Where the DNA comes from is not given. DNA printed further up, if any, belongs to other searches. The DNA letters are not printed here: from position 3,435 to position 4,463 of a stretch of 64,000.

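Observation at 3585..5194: Two intact, translationally coupled nuclease-like ORFs beside a dead methyltransferase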

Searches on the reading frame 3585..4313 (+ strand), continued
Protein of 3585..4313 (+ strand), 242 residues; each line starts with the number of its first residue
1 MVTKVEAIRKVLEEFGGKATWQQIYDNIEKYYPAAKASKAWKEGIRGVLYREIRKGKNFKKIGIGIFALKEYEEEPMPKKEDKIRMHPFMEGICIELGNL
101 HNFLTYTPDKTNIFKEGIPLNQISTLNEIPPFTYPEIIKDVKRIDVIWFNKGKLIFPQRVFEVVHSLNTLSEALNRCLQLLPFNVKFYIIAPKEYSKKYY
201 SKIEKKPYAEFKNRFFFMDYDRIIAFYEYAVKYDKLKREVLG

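Call 46: search_protein_families(library=ncbifam, proteins=[L052:5168-6004:+, L062:3573-4646:+, L084:6695-7771:+, L033:6707-8311:+, L057:7324-8193:+, L036:3784-5229:+, L053:5539-5997:+, L071:6894-9185:+, L009:5054-6001:+, L060:5198-6004:+], max_evalue=0.001)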
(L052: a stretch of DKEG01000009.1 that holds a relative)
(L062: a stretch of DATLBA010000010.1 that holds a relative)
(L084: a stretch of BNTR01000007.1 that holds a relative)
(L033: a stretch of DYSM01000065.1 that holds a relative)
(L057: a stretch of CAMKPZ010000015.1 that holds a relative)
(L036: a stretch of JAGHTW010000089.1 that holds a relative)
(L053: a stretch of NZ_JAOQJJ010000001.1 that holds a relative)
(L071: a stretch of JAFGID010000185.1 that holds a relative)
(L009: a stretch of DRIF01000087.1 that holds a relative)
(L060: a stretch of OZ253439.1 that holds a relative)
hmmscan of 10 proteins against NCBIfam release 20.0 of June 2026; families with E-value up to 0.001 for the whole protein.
L052:5168-6004:+ (278 aa): 0 families

L062:3573-4646:+ (357 aa): 0 families

L084:6695-7771:+ (358 aa): 2 families
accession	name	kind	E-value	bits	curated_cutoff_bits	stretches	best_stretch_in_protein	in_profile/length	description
TIGR00571.1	dam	subfamily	1.6e-34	119.8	114.85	2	168-357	84-267/267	Dam family site-specific DNA-(adenine-N6)-methyltransferase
NF008152.0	PRK10904.1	equivalog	1.7e-14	53.9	441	1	170-318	88-229/271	adenine-specific DNA-methyltransferase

L033:6707-8311:+ (534 aa): 0 families

L057:7324-8193:+ (289 aa): 4 families
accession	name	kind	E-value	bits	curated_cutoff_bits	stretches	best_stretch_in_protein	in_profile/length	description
NF046029.1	ProtAdlyltaseNmFic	equivalog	3.6e-82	274.4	230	1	113-287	3-177/177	protein adenylyltransferase Fic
NF045983.1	ProtAdnltaseVbhT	equivalog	5.8e-16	58.6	800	1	140-273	57-201/419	type II toxin-antitoxin system protein adenylyltransferase VbhT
NF007672.0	PRK10347.1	equivalog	2.8e-12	46.8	181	1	140-265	57-193/200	putative adenosine monophosphate-protein transferase Fic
TIGR02613.1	mob_myst_B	hypoth_equivalog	2.6e-08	34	124.4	1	129-237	40-153/186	mobile mystery protein B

L036:3784-5229:+ (481 aa): 1 family
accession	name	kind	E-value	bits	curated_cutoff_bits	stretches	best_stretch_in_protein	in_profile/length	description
NF008154.0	PRK10906.1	equivalog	0.00013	21.3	331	1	421-471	4-54/252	DeoR/GlpR family transcriptional regulator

L053:5539-5997:+ (152 aa): 0 families

L071:6894-9185:+ (763 aa): 32 families (the best 25 are shown)
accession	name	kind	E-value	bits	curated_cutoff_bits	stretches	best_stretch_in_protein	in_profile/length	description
TIGR01785.1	TonB-hemin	subfamily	7.7e-77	259.3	316.85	1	107-763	1-677/677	TonB-dependent heme/hemoglobin receptor family protein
TIGR01786.1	TonB-hemlactrns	subfamily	3.4e-58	197.6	323.75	1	109-763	2-719/719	TonB-dependent hemoglobin/transferrin/lactoferrin family receptor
TIGR01783.1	TonB-siderophor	subfamily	1.9e-38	132.5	223.5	2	505-758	394-644/649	TonB-dependent siderophore receptor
TIGR01778.1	TonB-copper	equivalog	6.9e-35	120.9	472.45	1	143-762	16-636/637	TonB-dependent copper receptor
TIGR01779.1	TonB-B12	equivalog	7.8e-33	113.9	599.7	2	104-264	25-182/614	TonB-dependent vitamin B12 receptor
NF010010.0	PRK13483.1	equivalog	1.4e-24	86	927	1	106-338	32-272/660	ligand-gated channel protein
NF007478.2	PRK10064.1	equivalog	1.1e-21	76.8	745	1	110-233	33-160/663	catecholate siderophore receptor CirA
NF038289.1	Zn_piracy_ZnuD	exception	6.4e-21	74.7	950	2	512-761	434-683/685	zinc piracy TonB-dependent receptor ZnuD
NF010038.0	PRK13513.1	equivalog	2e-19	69.6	942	1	90-261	18-191/659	ligand-gated channel protein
NF007926.1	PRK10641.1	equivalog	1e-17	64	836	1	109-237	29-160/617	TonB-dependent vitamin B12 receptor BtuB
NF010011.0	PRK13484.1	equivalog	2.1e-17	62.6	1197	1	110-333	33-262/682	IreA family TonB-dependent siderophore receptor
NF010051.0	PRK13528.1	subfamily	6e-16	57.8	583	2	109-304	35-244/727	FepA family TonB-dependent siderophore receptor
NF049945.1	TonB_dep_FCYXU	equivalog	9e-15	54.3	825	1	99-307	28-236/697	TonB-dependent receptor, FCYXU motif-type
NF049947.1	TonB_dep_PCPU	exception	2.5e-14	52.4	800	1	99-306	28-233/685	TonB-dependent receptor, PCPU motif-type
TIGR01776.1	TonB-tbp-lbp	subfamily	3.6e-14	51.7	468.8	2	103-230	47-188/946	lactoferrin/transferrin family TonB-dependent receptor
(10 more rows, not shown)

L009:5054-6001:+ (315 aa): 5 families
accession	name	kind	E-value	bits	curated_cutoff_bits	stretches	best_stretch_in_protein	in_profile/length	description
NF050803.1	DnaMtaseCcrMCaul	equivalog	2.7e-98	329.1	830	1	43-296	3-254/350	adenine-specific DNA-methyltransferase CcrM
NF008572.0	PRK11524.1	equivalog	5.6e-35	120.9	292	2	196-295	168-262/294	adenine-specific DNA-methyltransferase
NF010253.0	PRK13699.1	subfamily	7.3e-17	61.8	244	1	224-290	140-206/226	DNA methyltransferase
NF011530.0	PRK14968.1-4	equivalog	0.00014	21.3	243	0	45-148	84-175/202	putative methyltransferase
NF040721.1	Trm14_Arch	equivalog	0.0003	20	280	0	240-288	184-234/370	tRNA (guanine(6)-N2)-methyltransferase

L060:5198-6004:+ (268 aa): 3 families
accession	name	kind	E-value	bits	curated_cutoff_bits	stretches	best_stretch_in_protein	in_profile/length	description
NF050803.1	DnaMtaseCcrMCaul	equivalog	7e-137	456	830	1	8-262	3-258/350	adenine-specific DNA-methyltransferase CcrM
NF008572.0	PRK11524.1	equivalog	5.2e-38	130.8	292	2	181-259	186-264/294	adenine-specific DNA-methyltransferase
NF010253.0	PRK13699.1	subfamily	2.3e-19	69.9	244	2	182-254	136-208/226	DNA methyltransferase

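Call 47: search_protein_families(library=pfam, proteins=[L052:5168-6004:+, L062:3573-4646:+, L084:6695-7771:+, L033:6707-8311:+, L057:7324-8193:+, L036:3784-5229:+, L053:5539-5997:+, L071:6894-9185:+, L017:1448-1711:+, L081:4186-5247:+], max_evalue=0.001)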
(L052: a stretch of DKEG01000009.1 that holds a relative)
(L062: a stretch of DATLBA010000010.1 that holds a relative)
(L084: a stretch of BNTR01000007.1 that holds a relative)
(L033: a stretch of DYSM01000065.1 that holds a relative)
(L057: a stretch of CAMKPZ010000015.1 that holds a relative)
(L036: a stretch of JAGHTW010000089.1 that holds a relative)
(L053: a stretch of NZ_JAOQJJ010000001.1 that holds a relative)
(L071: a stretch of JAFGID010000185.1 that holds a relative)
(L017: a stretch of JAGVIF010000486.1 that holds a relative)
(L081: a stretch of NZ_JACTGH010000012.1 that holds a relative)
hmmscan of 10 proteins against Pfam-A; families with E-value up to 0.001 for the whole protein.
L052:5168-6004:+ (278 aa): 1 family
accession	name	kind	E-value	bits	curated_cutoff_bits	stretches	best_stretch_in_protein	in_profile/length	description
PF09520.16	RE_TdeIII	-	2.4e-37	129.3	27.2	1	26-260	6-239/242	Type II restriction endonuclease, TdeIII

L062:3573-4646:+ (357 aa): 1 family
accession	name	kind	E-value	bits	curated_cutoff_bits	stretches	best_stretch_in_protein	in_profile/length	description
PF09520.16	RE_TdeIII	-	2.2e-32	113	27.2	1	126-321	32-229/242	Type II restriction endonuclease, TdeIII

L084:6695-7771:+ (358 aa): 1 family
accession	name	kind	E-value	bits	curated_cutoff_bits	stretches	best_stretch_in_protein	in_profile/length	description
PF02086.21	MethyltransfD12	-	1.8e-29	103.7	22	1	14-330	22-245/253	D12 class N6 adenine-specific DNA methyltransferase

L033:6707-8311:+ (534 aa): 1 family
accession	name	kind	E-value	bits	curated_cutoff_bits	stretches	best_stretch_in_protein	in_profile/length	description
PF09491.16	RE_AlwI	-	2.2e-59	202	23.1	1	53-483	3-440/441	AlwI restriction endonuclease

L057:7324-8193:+ (289 aa): 1 family
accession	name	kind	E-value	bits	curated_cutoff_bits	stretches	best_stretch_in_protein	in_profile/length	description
PF02661.23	Fic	-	8.2e-13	49.5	24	1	139-223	4-91/93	Fic/DOC family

L036:3784-5229:+ (481 aa): 6 families
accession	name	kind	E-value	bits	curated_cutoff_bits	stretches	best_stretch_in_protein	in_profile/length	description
PF13749.12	HATPase_c_4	-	1e-25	90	26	1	290-382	1-89/89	Putative ATP-dependent DNA helicase recG C-terminal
PF04326.19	SLFN_AlbA_2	-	2.5e-19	70.4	25.3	1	12-126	1-115/118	Schlafen, AlbA_2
PF13412.12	HTH_24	-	2.6e-08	33.7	21.9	1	427-466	8-47/48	Winged helix-turn-helix DNA-binding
PF08279.18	HTH_11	-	1e-05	25.8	25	1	426-465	4-44/55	HTH domain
PF12802.13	MarR_2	-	2.4e-05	24.8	27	1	427-469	10-53/61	MarR family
PF08220.18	HTH_DeoR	-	0.00016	21.8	21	1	425-471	3-49/57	DeoR-like helix-turn-helix domain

L053:5539-5997:+ (152 aa): 0 families

L071:6894-9185:+ (763 aa): 4 families
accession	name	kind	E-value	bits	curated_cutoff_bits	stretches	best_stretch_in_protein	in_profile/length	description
PF00593.30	TonB_dep_Rec_b-barrel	-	6.1e-41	142.1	27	1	296-731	11-436/436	TonB dependent receptor-like, beta-barrel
PF07715.20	Plug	-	7.9e-24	84.7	23.9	1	122-225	3-107/107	TonB-dependent Receptor Plug Domain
PF13715.12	CarbopepD_reg_2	-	1.7e-22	79.7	32.2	1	25-112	1-88/88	CarboxypepD_reg-like domain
PF13620.12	CarboxypepD_reg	-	4.6e-12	46.6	32.3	1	25-100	2-81/82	Carboxypeptidase regulatory-like domain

L017:1448-1711:+ (87 aa): 0 families

L081:4186-5247:+ (353 aa): 1 family
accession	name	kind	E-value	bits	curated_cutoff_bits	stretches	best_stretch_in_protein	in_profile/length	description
PF18135.7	Type_ISP_C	-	5.5e-41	141.2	25.9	1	18-238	105-323/342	Type ISP C-terminal specificity domain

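Call 63: search_protein_families(library=pfam, proteins=[L020:3127-4008:+, L024:4128-5603:+, L024:8313-9767:-, L025:2992-5247:+, L027:2570-3490:+, L029:8361-8906:+, L033:4863-5369:+, L033:8338-9105:+, L041:4916-5518:+, L050:5437-6840:+], max_evalue=0.001)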
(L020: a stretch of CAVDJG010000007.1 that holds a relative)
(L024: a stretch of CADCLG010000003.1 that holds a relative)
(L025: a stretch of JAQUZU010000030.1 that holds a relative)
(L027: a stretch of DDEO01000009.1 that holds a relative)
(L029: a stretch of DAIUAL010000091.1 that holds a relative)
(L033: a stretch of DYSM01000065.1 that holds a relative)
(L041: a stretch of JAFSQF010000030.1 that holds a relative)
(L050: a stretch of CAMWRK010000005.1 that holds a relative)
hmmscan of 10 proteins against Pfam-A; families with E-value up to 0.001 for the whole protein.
L020:3127-4008:+ (293 aa): 2 families
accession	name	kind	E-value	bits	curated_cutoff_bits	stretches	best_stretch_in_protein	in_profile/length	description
PF08543.17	Phos_pyr_kin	-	6.2e-19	68.8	27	1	91-273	58-235/246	Phosphomethylpyrimidine kinase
PF00294.29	PfkB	-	4.2e-10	39.9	25.8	1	145-262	173-282/302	pfkB family carbohydrate kinase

L024:4128-5603:+ (491 aa): 1 family
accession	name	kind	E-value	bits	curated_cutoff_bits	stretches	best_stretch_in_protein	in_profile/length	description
PF05559.16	DUF763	-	8.2e-135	449.6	35.5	1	22-422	1-319/319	Protein of unknown function (DUF763)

L024:8313-9767:- (484 aa): 1 family
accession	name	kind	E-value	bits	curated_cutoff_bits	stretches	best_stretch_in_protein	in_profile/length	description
PF01554.23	MatE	-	8.9e-48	162.5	24.9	2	41-201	1-161/161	MatE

L025:2992-5247:+ (751 aa): 10 families
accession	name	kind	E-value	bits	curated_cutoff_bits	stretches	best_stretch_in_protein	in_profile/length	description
PF00005.33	ABC_tran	-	3e-24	86.6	25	1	471-675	1-137/137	ABC transporter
PF02463.25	SMC_N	-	3.7e-09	36.8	40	0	227-413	135-211/220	RecF/RecN/SMC N terminal domain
PF00684.25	DnaJ_CXXCXGXG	-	8.3e-08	32.8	32.7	0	556-588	16-51/65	DnaJ central domain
PF13555.12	AAA_29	-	4.4e-07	30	27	0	18-43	14-39/61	P-loop containing region of AAA domain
PF13175.12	AAA_15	-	2.5e-06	27.8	32.1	0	653-706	319-371/374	AAA ATPase domain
PF20703.3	nSTAND1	-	7.8e-06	26.2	27.1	0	22-52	29-59/379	Novel STAND NTPase 1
PF13304.12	AAA_21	-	9.4e-06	26.3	27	0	361-401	260-300/304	AAA domain, putative AbiEii toxin, Type IV TA system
PF03193.22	RsgA_GTPase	-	9.6e-06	26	30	0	8-43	89-123/174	RsgA GTPase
PF13191.12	AAA_16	-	1.8e-05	25.7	32.6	0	483-536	26-75/167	AAA ATPase domain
PF01443.25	Viral_helicase1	-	0.00011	22.5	21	0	485-504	2-21/228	Viral superfamily 1 RNA helicase core domain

L027:2570-3490:+ (306 aa): 2 families
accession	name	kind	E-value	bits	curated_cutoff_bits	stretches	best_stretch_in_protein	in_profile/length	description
PF00294.29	PfkB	-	2.4e-31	109.6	25.8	1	20-279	30-296/302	pfkB family carbohydrate kinase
PF08543.17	Phos_pyr_kin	-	0.0004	20.3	27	1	144-252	96-216/246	Phosphomethylpyrimidine kinase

L029:8361-8906:+ (181 aa): 1 family
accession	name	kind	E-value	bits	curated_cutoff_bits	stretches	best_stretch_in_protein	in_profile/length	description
PF17678.7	Glyco_hydro_92N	-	2.2e-11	44.5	34.5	1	92-146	1-52/236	Glycosyl hydrolase family 92 N-terminal domain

L033:4863-5369:+ (168 aa): 1 family
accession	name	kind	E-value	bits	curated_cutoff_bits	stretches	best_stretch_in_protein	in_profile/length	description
PF13689.11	DUF4154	-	1.8e-15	57.7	24.9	1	24-158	3-135/143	YfiR/HmsC-like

L033:8338-9105:+ (255 aa): 3 families
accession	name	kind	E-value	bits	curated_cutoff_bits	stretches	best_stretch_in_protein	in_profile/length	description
PF00929.31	RNase_T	-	2.5e-26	93.6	24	1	11-165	2-164/164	Exonuclease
PF20600.3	ExoX-like_C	-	3.4e-13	49.2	26.5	1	208-234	1-27/30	Exodeoxyribonuclease X-like C-terminal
PF13482.12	RNase_H_2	-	1.4e-05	25.5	22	1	10-135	1-103/165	RNase_H superfamily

L041:4916-5518:+ (200 aa): 0 families

L050:5437-6840:+ (467 aa): 8 families
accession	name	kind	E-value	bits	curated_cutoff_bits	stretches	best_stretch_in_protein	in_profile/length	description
PF13481.12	AAA_25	-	3.7e-14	53.2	27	1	88-231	22-194/195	AAA domain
PF06745.19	ATPase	-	2.8e-13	50.2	26.6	1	87-147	7-70/231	KaiC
PF18073.7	Zn_ribbon_LapB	-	9.5e-11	41.6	25.7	1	8-35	1-28/28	Rubredoxin metal binding domain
PF13541.12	ChlI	-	9.4e-10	38.9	27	1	351-439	33-121/121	Subunit ChlI of Mg-chelatase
PF05362.19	Lon_C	-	3.6e-08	33.6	21.1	1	376-443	109-176/205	Lon protease (S16) C-terminal proteolytic domain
PF13401.12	AAA_22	-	3.5e-06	27.8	27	1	101-226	7-123/130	AAA domain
PF03796.21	DnaB_C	-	2.4e-05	24.3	27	0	87-143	8-66/255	DnaB-like helicase C terminal domain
PF13191.12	AAA_16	-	0.00017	22.6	32.6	1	96-138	24-63/167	AAA ATPase domain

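Call 67: search_solved_structures(query=A1, max_evalue=10, show_alignments=3)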
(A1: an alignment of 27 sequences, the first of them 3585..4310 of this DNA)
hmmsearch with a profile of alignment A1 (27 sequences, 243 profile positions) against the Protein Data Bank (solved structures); distinct sequences matched with E-value up to 10: 4.
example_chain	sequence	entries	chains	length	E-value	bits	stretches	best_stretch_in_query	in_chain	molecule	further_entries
7dms_A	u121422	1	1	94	0.38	13.6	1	81-137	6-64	Fe(II)-binding effector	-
8bzm_A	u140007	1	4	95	0.63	12.8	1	16-49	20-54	Forkhead box protein K1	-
2a3s_A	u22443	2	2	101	0.81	12.5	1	16-49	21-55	Myocyte Nuclear Factor | Forkhead box protein K1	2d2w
7dw6_C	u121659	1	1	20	1.6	11.5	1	28-45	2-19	nsp15/16 peptidyl substrate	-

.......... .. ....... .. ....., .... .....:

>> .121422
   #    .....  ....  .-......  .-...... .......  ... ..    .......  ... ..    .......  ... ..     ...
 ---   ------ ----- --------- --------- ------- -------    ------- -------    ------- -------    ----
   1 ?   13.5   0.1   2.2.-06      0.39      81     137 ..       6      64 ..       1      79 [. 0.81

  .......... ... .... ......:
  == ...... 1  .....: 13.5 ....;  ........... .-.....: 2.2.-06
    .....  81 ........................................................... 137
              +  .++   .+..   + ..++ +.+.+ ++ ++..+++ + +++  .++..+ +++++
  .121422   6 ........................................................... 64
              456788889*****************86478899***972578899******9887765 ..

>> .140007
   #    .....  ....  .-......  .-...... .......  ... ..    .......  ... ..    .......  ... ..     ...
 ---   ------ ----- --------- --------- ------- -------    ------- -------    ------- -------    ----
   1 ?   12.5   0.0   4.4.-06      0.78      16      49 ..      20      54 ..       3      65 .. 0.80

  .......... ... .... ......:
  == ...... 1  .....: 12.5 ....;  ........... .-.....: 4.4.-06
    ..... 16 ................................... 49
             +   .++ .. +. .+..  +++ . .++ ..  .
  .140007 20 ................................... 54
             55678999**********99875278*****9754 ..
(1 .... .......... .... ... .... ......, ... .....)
